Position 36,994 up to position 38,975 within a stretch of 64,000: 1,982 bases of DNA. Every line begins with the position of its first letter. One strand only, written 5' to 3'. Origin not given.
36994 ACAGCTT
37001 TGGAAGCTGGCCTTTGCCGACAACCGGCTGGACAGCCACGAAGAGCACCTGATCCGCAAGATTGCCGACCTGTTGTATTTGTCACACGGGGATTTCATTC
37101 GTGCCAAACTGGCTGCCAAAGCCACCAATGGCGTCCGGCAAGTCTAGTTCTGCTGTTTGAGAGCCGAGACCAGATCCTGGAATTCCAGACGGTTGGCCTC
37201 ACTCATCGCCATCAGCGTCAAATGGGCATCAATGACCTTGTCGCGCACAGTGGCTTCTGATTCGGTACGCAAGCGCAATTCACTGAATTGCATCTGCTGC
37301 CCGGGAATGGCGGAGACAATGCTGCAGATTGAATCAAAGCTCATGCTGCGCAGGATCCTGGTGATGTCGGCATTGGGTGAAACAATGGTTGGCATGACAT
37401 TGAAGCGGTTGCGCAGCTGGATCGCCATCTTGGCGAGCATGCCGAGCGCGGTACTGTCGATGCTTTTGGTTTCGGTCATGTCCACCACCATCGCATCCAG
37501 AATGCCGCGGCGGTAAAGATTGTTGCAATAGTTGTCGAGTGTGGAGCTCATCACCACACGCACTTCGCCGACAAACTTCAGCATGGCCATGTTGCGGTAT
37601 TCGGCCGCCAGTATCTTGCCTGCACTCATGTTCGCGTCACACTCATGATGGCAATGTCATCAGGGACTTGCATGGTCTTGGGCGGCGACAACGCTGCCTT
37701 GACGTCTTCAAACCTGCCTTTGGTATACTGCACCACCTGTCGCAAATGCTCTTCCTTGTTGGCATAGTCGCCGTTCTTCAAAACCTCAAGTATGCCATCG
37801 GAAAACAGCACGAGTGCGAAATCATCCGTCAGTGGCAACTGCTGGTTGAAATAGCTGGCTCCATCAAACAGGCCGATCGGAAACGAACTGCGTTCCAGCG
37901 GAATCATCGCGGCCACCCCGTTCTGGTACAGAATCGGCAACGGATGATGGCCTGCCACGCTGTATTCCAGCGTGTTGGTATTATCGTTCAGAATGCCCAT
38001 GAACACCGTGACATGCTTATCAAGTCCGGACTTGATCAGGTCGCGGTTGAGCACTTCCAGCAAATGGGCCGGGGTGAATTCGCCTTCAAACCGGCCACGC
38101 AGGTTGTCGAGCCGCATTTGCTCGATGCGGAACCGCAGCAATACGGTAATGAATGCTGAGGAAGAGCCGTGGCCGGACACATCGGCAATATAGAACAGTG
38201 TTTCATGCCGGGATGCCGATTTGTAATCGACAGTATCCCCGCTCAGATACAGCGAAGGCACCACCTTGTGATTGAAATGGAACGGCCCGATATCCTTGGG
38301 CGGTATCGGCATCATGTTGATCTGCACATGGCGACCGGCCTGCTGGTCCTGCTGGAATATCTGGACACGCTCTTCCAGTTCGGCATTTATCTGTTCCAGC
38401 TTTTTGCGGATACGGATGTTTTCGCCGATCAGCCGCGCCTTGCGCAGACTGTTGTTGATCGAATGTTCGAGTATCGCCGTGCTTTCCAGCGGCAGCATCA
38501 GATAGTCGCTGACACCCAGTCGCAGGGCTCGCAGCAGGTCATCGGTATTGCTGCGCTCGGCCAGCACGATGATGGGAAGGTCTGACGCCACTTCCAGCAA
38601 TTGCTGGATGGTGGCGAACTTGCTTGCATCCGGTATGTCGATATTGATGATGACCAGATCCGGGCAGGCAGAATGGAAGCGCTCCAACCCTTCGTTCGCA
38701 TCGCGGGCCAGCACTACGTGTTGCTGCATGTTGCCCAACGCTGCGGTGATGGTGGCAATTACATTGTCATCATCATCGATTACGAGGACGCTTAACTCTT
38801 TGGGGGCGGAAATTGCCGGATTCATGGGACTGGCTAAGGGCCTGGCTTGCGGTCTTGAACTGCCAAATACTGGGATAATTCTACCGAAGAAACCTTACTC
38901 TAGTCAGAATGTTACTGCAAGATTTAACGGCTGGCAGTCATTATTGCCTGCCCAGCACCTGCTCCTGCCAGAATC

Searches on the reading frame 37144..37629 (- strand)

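Call 13: search_protein_families(library=pfam, proteins=[window:37144-37629:-])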
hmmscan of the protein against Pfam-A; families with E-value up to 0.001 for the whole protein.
window:37144-37629:- (161 aa): 1 family
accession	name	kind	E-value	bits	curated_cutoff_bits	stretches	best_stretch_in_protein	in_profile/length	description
PF01740.26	STAS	-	8.4e-08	32.4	22.6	1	7-102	3-97/106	STAS domain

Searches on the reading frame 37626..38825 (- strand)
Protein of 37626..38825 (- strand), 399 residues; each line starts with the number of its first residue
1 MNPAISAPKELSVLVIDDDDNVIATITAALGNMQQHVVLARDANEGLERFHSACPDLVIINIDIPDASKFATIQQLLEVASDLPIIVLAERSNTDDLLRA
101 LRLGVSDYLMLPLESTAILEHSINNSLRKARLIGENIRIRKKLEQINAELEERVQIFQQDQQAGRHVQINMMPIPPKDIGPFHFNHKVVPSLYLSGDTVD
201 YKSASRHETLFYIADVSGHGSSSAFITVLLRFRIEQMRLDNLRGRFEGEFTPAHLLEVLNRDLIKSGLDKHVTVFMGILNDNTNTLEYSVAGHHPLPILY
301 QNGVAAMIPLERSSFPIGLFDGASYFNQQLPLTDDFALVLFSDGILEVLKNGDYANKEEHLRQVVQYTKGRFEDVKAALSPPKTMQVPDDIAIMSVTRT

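Call 13: search_protein_families(library=pfam, proteins=[window:37626-38825:-])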
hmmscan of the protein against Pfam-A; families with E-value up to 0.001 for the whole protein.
window:37626-38825:- (399 aa): 2 families
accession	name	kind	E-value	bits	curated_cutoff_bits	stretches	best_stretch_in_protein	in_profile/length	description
PF07228.17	SpoIIE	-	2.1e-29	103.3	25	1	207-398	3-191/192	Stage II sporulation protein E (SpoIIE)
PF00072.30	Response_reg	-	1.4e-15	57.8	30.2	1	13-120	1-108/111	Response regulator receiver domain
